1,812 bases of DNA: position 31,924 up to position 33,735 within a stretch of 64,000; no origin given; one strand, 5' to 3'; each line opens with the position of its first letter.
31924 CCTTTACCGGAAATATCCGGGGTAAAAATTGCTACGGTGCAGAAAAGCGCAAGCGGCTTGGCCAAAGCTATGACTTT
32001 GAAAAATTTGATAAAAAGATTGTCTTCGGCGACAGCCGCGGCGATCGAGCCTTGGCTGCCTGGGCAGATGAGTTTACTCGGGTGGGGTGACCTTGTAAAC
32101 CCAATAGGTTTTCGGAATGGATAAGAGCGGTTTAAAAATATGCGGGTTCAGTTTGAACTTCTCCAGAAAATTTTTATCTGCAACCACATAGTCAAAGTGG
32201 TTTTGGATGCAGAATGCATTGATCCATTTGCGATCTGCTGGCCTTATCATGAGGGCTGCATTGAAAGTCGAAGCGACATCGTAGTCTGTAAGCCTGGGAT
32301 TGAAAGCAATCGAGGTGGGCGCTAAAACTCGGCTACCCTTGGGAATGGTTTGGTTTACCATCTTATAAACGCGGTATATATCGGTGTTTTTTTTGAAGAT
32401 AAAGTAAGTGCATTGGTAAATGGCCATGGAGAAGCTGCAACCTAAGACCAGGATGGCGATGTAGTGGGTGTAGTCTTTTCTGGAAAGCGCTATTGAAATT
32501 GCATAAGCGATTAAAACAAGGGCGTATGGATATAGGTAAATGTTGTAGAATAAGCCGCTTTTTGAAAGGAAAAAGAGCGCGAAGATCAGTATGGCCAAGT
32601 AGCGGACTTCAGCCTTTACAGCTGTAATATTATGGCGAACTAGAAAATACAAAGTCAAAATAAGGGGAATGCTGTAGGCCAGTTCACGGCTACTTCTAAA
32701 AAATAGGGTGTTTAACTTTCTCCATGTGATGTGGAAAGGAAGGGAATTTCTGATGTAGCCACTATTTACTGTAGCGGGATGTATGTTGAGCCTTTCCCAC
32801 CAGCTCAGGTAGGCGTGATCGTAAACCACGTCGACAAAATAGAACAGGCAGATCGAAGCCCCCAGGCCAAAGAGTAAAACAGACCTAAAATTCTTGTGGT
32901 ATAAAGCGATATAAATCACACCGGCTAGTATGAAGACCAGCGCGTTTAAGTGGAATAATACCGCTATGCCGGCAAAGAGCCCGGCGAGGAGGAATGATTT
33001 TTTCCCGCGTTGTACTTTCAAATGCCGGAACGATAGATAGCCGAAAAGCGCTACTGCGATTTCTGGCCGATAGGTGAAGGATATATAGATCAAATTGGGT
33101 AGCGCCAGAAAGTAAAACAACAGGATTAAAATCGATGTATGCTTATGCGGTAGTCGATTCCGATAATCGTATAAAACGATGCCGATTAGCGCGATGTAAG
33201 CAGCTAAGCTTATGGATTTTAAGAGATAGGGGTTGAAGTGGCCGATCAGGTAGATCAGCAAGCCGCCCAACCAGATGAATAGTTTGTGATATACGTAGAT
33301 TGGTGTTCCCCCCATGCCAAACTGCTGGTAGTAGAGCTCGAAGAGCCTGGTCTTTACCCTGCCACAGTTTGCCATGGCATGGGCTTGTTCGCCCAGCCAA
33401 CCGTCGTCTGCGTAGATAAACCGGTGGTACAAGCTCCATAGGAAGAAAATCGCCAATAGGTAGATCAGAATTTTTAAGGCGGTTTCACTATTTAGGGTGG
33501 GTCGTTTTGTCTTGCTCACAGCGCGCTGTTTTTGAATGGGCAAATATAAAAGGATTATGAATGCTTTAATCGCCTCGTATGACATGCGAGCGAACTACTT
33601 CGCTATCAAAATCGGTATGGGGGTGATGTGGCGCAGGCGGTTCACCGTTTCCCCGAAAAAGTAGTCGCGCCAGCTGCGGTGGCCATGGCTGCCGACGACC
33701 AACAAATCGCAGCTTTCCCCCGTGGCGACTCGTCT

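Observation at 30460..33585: UbiA (DPPR-synthase-like) + HAD-IB phosphatase + GT-C membrane glycosyltransferase trio: putative polyprenyl-phospho-pentose glycosylation pathway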

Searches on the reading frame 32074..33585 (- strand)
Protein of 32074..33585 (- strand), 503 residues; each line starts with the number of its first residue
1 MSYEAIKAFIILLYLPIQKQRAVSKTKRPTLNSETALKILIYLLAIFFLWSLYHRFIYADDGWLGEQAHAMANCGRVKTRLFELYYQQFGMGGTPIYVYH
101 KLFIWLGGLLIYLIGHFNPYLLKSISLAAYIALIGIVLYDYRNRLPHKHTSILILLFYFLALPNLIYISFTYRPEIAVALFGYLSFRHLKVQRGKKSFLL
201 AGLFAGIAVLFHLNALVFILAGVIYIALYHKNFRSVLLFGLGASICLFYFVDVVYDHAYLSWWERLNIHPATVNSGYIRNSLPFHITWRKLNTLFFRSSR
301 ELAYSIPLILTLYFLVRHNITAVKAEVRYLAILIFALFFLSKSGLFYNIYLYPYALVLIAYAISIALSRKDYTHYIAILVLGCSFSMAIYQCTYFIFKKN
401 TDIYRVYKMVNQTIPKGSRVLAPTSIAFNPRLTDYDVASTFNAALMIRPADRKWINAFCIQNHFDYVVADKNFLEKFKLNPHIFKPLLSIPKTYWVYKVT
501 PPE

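Call 3: search_protein_families(library=pfam, proteins=[window:32074-33585:-], max_evalue=0.01)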
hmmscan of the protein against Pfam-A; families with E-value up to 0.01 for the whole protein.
window:32074-33585:- (503 aa): 0 families

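Call 4: search_protein_families(library=ncbifam, proteins=[window:32074-33585:-], max_evalue=0.01)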
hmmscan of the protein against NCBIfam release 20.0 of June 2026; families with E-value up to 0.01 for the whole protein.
window:32074-33585:- (503 aa): 0 families

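Call 7: find_homologous_proteins(query=window:32074-33585:-)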
Query window:32074-33585:- (503 aa): 9 proteins with E <= 0.001 among 8000 candidates.
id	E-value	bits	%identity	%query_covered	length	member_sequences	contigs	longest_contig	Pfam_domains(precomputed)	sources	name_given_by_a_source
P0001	0.0e+0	1120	100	100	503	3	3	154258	-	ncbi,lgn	-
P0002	7.3e-240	815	77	95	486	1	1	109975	-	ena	-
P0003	9.2e-206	703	65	95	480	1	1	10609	-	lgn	-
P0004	2.9e-193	661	65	96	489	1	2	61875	-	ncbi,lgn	ncbi:MAG: hypothetical protein V6Z82_00330 [Flavobacteriales bacterium]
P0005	3.2e-189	648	62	96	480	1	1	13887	-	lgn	-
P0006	2.6e-178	612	59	95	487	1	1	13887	-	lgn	-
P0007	5.6e-171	588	68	78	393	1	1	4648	-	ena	-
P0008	5.3e-150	519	53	94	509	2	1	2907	-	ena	-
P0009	3.4e-102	361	61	52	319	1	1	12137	-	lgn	-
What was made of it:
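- Only 64 kb of a contig of at least 154 kb was visible (call 7), and the full genome could not be searched.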

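Call 9: search_solved_structures(query=window:32074-33585:-, max_evalue=10)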
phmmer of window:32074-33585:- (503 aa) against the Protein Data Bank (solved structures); distinct sequences matched with E-value up to 10: 4.
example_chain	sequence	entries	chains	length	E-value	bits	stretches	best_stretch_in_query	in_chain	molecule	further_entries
7pbm_H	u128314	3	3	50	0.14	14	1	3-39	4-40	Holliday junction ATP-dependent DNA helicase RuvA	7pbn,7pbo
7pbl_G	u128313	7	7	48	0.15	14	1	3-38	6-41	Holliday junction ATP-dependent DNA helicase RuvA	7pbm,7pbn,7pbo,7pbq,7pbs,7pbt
7pbp_G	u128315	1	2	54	0.17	13.8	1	3-39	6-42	Holliday junction ATP-dependent DNA helicase RuvA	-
8rex_E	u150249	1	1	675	0.7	11.7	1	165-216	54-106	Transforming growth factor beta activator LRRC32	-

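Call 11: find_encoding_contigs(protein=P0001, flank=10000, max_places=3)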
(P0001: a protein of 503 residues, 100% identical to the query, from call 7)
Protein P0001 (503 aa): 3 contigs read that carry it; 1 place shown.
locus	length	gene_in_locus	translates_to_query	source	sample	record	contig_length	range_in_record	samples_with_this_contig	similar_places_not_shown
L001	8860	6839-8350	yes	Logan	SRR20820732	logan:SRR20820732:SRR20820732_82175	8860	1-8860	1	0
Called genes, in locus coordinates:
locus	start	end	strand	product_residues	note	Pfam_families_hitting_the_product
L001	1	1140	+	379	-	?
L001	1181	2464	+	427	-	PF01225:Mur_ligase (weak), PF08245:Mur_ligase_M, PF02875:Mur_ligase_C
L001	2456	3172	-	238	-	PF01066:CDP-OH_P_transf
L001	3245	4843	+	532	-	PF20154:LNT_N, PF00795:CN_hydrolase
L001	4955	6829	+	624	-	PF01566:Nramp, PF00582:Usp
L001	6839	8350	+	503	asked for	-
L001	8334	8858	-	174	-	?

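Call 15: find_encoding_contigs(protein=P0002, flank=10000, max_places=2)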
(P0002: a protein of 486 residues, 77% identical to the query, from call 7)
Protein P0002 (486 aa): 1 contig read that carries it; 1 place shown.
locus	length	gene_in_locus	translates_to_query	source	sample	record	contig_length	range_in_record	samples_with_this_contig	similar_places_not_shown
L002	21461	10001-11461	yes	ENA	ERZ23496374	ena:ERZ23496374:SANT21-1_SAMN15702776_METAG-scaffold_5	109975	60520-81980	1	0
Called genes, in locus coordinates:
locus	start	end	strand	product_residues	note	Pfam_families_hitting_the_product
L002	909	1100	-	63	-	PF00313:CSD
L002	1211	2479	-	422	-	PF00364:Biotin_lipoyl, PF02817:E3_binding, PF00198:2-oxoacid_dh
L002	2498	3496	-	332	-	PF00676:E1_dh, PF02775:TPP_enzyme_C (weak)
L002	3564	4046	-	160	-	PF08211:dCMP_cyt_deam_2, PF00383:dCMP_cyt_deam_1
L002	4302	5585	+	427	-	PF01225:Mur_ligase (weak), PF08245:Mur_ligase_M, PF02875:Mur_ligase_C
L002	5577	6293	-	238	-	PF01066:CDP-OH_P_transf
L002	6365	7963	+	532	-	PF20154:LNT_N, PF00795:CN_hydrolase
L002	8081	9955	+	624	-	PF01566:Nramp, PF00582:Usp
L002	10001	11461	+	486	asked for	-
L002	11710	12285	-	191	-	PF01327:Pep_deformylase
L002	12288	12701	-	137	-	PF03652:RuvX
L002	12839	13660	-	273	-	PF00535:Glycos_transf_2, PF10111:Glyco_tranf_2_2 (weak)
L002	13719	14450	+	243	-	PF00535:Glycos_transf_2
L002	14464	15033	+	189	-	PF01300:Sua5_yciO_yrdC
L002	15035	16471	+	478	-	PF01743:PolyA_pol, PF12627:PolyA_pol_RNAbd, PF01966:HD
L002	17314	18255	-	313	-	PF00126:HTH_1, PF03466:LysR_substrate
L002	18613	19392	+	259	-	PF01553:Acyltransferase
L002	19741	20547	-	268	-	PF00557:Peptidase_M24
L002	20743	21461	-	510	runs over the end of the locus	PF01676:Metalloenzyme, PF06415:iPGM_N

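Call 16: find_encoding_contigs(protein=P0003, flank=10000, max_places=2)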
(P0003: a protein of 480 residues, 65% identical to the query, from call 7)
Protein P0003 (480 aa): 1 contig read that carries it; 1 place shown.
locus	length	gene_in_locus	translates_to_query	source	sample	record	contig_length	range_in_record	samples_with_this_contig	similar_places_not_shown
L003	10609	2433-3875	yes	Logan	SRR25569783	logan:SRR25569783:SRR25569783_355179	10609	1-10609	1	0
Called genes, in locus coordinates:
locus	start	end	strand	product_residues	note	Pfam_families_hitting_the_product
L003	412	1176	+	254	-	PF03819:MazG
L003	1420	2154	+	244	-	PF05050:Methyltransf_21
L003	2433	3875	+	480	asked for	-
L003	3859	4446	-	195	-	PF12710:HAD, PF23270:HAD_RAM2_N (faint)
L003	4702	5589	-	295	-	PF01040:UbiA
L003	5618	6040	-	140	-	PF18347:DUF5606, PF21186:DUF6852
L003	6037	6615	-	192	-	PF01327:Pep_deformylase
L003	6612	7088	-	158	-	PF03652:RuvX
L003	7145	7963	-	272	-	PF00535:Glycos_transf_2, PF10111:Glyco_tranf_2_2 (weak)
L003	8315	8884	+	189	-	PF01300:Sua5_yciO_yrdC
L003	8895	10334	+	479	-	PF01743:PolyA_pol, PF12627:PolyA_pol_RNAbd, PF01966:HD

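Call 17: find_encoding_contigs(protein=P0004, flank=10000, max_places=2)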
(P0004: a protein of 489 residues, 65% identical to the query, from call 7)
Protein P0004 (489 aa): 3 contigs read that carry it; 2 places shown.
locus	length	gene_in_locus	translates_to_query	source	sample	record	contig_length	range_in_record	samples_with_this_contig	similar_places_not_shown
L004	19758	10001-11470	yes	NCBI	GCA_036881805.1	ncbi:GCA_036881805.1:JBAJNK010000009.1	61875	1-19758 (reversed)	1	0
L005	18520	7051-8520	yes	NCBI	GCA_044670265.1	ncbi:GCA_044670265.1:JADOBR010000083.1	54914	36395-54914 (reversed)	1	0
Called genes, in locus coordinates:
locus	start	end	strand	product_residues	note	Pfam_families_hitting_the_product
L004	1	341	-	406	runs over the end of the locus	PF00364:Biotin_lipoyl, PF02817:E3_binding, PF00198:2-oxoacid_dh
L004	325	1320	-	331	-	PF00676:E1_dh, PF02775:TPP_enzyme_C (weak)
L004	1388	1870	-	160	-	PF08211:dCMP_cyt_deam_2, PF00383:dCMP_cyt_deam_1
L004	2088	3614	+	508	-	PF03781:FGE-sulfatase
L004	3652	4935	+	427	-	PF01225:Mur_ligase (weak), PF08245:Mur_ligase_M, PF02875:Mur_ligase_C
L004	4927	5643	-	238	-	PF01066:CDP-OH_P_transf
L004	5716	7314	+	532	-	PF20154:LNT_N, PF00795:CN_hydrolase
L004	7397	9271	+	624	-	PF01566:Nramp, PF00582:Usp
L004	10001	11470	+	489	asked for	-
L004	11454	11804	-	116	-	PF12710:HAD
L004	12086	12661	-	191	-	PF01327:Pep_deformylase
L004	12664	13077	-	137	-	PF03652:RuvX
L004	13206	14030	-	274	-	PF00535:Glycos_transf_2, PF10111:Glyco_tranf_2_2 (faint)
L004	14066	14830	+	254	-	PF00535:Glycos_transf_2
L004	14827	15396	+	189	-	PF01300:Sua5_yciO_yrdC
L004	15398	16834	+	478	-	PF01743:PolyA_pol, PF12627:PolyA_pol_RNAbd, PF01966:HD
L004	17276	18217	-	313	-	PF00126:HTH_1, PF03466:LysR_substrate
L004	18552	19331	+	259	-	PF01553:Acyltransferase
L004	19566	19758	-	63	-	?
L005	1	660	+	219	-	?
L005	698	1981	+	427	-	PF01225:Mur_ligase (weak), PF08245:Mur_ligase_M, PF02875:Mur_ligase_C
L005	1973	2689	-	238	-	PF01066:CDP-OH_P_transf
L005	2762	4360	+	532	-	PF20154:LNT_N, PF00795:CN_hydrolase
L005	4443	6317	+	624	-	PF01566:Nramp, PF00582:Usp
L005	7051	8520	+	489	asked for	-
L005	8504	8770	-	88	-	PF12710:HAD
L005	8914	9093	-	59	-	-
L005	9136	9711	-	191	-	PF01327:Pep_deformylase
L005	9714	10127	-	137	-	PF03652:RuvX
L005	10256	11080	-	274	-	PF00535:Glycos_transf_2, PF10111:Glyco_tranf_2_2 (faint)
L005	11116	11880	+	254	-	PF00535:Glycos_transf_2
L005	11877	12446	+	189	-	PF01300:Sua5_yciO_yrdC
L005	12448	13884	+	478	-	PF01743:PolyA_pol, PF12627:PolyA_pol_RNAbd, PF01966:HD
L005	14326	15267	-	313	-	PF00126:HTH_1, PF03466:LysR_substrate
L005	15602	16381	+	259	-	PF01553:Acyltransferase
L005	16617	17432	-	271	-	PF00557:Peptidase_M24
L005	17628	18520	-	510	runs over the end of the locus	PF01676:Metalloenzyme, PF06415:iPGM_N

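Call 18: find_encoding_contigs(protein=P0005, flank=10000, max_places=2)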
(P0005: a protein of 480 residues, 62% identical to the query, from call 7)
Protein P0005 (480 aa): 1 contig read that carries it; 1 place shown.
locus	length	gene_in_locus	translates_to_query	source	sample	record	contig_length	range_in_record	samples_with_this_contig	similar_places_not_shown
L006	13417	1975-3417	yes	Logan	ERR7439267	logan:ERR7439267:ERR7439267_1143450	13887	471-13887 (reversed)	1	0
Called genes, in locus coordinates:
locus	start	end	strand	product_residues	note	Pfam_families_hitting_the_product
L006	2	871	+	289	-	?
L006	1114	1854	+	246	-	PF05050:Methyltransf_21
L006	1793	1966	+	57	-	-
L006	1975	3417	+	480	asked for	-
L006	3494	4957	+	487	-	-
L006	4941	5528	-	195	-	PF00702:Hydrolase (faint), PF12710:HAD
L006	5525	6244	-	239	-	PF00106:adh_short, PF13561:adh_short_C2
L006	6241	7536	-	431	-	PF01565:FAD_binding_4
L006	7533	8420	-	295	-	PF01040:UbiA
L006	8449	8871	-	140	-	PF18347:DUF5606, PF21186:DUF6852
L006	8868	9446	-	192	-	PF01327:Pep_deformylase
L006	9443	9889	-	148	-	PF03652:RuvX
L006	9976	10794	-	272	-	PF00535:Glycos_transf_2, PF10111:Glyco_tranf_2_2 (weak)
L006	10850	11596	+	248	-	PF00535:Glycos_transf_2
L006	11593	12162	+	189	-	PF01300:Sua5_yciO_yrdC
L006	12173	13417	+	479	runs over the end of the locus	PF01743:PolyA_pol, PF12627:PolyA_pol_RNAbd, PF01966:HD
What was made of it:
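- Checked: This arrangement is conserved in L003 and L006 (calls 16, 18).
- L006 has two GT-C paralogues inside the cassette and no other candidate transferase (call 18).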

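Call 20: predict_structure(alignment_id=A1)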
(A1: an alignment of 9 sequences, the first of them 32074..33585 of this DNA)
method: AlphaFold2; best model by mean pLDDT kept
length: 503 residues; sequences in the alignment: 9
mean_pLDDT: 43.5   pTM: 0.31
mean pLDDT of the five models: 43.5, 43.1, 40.6, 40.0, 38.9
residues with pLDDT >= 90: 0; 70-90: 23; 50-70: 115; < 50: 365
segments of 3 or more residues with pLDDT < 50: 1-177, 213-215, 246-312, 314-361, 381-417, 421-425, 430-451
pLDDT, mean of each block of 10 residues (from residue 1): 41 35 33 37 36 32 38 39 43 44 40 36 36 39 40 35 30 45 64 70 63 51 58 64 51 32 31 29 30 29 37 45 38 38 30 40 52 54 42 27 33 47 52 29 32 59 63 69 70 63 59
secondary structure, 60 per line:
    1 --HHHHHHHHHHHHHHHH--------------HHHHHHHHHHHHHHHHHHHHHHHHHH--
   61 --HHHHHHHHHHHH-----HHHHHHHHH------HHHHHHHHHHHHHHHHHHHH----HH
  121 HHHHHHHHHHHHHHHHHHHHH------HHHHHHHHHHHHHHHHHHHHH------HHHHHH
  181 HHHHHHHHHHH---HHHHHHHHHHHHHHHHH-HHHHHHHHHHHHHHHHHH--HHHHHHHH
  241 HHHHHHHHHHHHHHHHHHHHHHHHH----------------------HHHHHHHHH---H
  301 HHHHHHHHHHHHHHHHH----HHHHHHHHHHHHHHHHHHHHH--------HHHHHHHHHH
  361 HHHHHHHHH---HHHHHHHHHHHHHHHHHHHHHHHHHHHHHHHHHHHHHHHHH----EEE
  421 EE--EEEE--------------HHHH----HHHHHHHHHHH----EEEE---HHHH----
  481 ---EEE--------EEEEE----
elements in order: H3-18 H33-58 H63-74 H80-88 H95-114 H119-141 H148-168 H175-191 H195-211 H213-230 H233-265 H288-296 H300-317 H322-342 H351-369 H373-413 E418-422 E425-428 H443-446 H451-461 E466-469 H473-476 E484-486 E495-499
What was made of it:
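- Tried and rejected: AlphaFold on the 9-sequence alignment A1 gave pLDDT 43.5 and was unusable (call 20).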

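Call 21: search_protein_representatives(alignment_id=A1)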
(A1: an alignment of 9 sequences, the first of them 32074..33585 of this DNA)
Query: 9 sequences, 481 profile positions. Proteins with E-value up to 0.001 (for the whole library): 377; up to 1e-10: 311; up to 1e-30: 79. The best 150 are listed.
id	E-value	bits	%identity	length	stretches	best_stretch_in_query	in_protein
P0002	2.2e-254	861.3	-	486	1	1-481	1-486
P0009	1.1e-154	532.6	-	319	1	1-302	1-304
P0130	9.3e-48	179.9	-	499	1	10-455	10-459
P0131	2.5e-45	171.9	-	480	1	11-475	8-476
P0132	7.4e-43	163.8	-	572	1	17-478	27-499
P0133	1.5e-42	162.7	-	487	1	14-460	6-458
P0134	9.8e-42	160.1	-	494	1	14-460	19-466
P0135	2.2e-41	158.9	-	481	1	12-476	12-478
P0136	2.3e-41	158.9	-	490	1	1-479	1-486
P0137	4.7e-41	157.8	-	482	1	14-463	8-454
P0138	8.1e-41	157.1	-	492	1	17-428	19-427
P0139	1.3e-40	156.4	-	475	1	19-471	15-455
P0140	3.4e-40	155.0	-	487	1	2-454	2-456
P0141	2.0e-39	152.5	-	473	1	15-454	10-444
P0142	6.9e-39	150.7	-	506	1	20-448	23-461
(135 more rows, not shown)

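Call 23: search_protein_families(library=pfam, alignment_id=A2, max_evalue=0.01)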
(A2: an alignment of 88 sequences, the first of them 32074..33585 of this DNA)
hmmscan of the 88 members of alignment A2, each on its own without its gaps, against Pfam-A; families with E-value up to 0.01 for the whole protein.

A. member 1, window:32074-33585:- (503 aa): 0 families

B. families by the number of members that match (of 88 scanned): 6 families
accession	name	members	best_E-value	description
PF13231.12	PMT_2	55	1.1e-12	Dolichyl-phosphate-mannose-protein mannosyltransferase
PF09594.16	GT87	3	2.6e-07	Glycosyltransferase family 87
PF03901.23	Glyco_transf_22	2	9.4e-06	Alg9-like mannosyltransferase family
PF07695.17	7TMR-DISM_7TM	1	0.0019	7TM diverse intracellular signalling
PF20535.3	DUF6750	1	0.0048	Family of unknown function (DUF6750)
PF12036.14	DUF3522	1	0.0081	Protein of unknown function (DUF3522)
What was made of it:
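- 32074..33585 (-): GT-C-fold membrane glycosyltransferase (ArnT/PMT_2-like) with a small C-terminal periplasmic alpha/beta domain. The probable start is GTG 33519 (481 aa). The family has 377 clusters (call 21), and 55 of 88 aligned members hit PMT_2 PF13231 (call 23).
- On Pfam PMT_2 (PF13231) / ArnT-like GT-C: Of 88 aligned relatives, 55 match at E <= 0.01, with the best at 1.1e-12 (call 23).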

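Call 24: search_solved_structures(query=A2, max_evalue=10, show_alignments=2)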
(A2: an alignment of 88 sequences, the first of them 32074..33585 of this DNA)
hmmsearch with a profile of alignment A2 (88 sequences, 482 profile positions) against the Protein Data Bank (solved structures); distinct sequences matched with E-value up to 10: 3.
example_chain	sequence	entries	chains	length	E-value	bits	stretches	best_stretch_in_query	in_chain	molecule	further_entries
7onh_A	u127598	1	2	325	0.55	12.2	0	185-199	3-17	SAKe6BE-L3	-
4oxq_A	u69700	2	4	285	0.68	11.9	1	368-470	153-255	Manganese ABC transporter, periplasmic-binding protein SitA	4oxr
3hm5_A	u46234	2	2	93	2.3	10.1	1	400-471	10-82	DNA methyltransferase 1-associated protein 1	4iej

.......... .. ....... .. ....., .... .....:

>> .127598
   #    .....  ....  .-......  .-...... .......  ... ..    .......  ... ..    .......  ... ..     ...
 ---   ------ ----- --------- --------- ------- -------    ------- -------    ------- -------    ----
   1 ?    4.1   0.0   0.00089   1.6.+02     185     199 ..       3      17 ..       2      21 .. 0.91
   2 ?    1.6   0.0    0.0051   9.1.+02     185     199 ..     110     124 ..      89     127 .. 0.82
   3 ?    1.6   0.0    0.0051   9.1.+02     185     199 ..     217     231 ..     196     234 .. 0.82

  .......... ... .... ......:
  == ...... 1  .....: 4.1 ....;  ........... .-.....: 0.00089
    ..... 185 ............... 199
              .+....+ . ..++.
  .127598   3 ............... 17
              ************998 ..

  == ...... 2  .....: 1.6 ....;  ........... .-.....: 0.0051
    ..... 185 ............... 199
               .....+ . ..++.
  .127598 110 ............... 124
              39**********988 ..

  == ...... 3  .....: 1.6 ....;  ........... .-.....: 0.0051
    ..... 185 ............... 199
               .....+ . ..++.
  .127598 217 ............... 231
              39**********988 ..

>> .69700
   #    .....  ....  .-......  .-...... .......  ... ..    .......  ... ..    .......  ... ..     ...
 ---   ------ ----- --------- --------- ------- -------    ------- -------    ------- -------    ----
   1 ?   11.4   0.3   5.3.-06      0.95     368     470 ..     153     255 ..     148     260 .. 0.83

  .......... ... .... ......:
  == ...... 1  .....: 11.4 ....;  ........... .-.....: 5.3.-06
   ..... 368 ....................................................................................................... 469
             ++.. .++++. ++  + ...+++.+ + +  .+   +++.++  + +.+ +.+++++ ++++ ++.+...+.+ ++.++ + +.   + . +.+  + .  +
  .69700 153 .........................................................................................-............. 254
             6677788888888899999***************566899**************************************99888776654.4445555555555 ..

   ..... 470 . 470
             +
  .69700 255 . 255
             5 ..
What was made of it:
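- Tried and rejected: Direct sequence searches of the 503-aa protein against Pfam, NCBIfam and the PDB gave nothing, either as a single sequence or as a profile (calls 3, 4, 9, 24).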

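Call 25: find_homologous_proteins(query=A2, max_evalue=1e-10)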
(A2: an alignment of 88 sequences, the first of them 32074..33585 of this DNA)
Query A2 (88 sequences) (503 aa, profile of the alignment): 9 proteins with E <= 1e-10 among 8000 candidates.
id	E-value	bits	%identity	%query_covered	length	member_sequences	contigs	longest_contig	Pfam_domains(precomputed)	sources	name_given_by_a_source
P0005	1.4e-121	425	62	96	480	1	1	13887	-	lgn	-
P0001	3.6e-120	420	100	100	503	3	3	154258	-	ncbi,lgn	-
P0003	9.7e-119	415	65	95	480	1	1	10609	-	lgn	-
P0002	3.9e-118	413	77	95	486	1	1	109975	-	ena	-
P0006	9.3e-117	409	59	95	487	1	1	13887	-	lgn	-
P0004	2.7e-115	404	65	96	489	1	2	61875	-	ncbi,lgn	ncbi:MAG: hypothetical protein V6Z82_00330 [Flavobacteriales bacterium]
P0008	8.9e-112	392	53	94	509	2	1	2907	-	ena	-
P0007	6.1e-100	353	68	78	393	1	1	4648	-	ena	-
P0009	1.5e-72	263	61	52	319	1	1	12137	-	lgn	-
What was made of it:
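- Tried and rejected: A word-indexed homology search with the A2 profile returned only the same nine proteins and used up the last search (call 25).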

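Call 42: find_encoding_contigs(protein=P0130, flank=8000, max_places=2)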
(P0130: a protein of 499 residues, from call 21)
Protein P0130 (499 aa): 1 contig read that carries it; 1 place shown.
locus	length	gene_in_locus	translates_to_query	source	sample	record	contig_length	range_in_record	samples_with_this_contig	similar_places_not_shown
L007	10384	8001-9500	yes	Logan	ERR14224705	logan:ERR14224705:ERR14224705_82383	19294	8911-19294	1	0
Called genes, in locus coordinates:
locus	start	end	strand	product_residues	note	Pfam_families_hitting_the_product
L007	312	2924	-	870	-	PF13620:CarboxypepD_reg, PF13715:CarbopepD_reg_2, PF18939:DUF5686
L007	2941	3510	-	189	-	PF01467:CTP_transf_like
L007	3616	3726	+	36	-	-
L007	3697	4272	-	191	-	PF00625:Guanylate_kin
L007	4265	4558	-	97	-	PF13490:zf-HC2 (weak)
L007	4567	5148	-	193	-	PF04542:Sigma70_r2, PF08281:Sigma70_r4_2, PF04545:Sigma70_r4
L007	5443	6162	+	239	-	PF06176:WaaY (weak)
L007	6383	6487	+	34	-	-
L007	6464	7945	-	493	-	PF13231:PMT_2 (weak)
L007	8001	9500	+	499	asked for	-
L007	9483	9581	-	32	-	-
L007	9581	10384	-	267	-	?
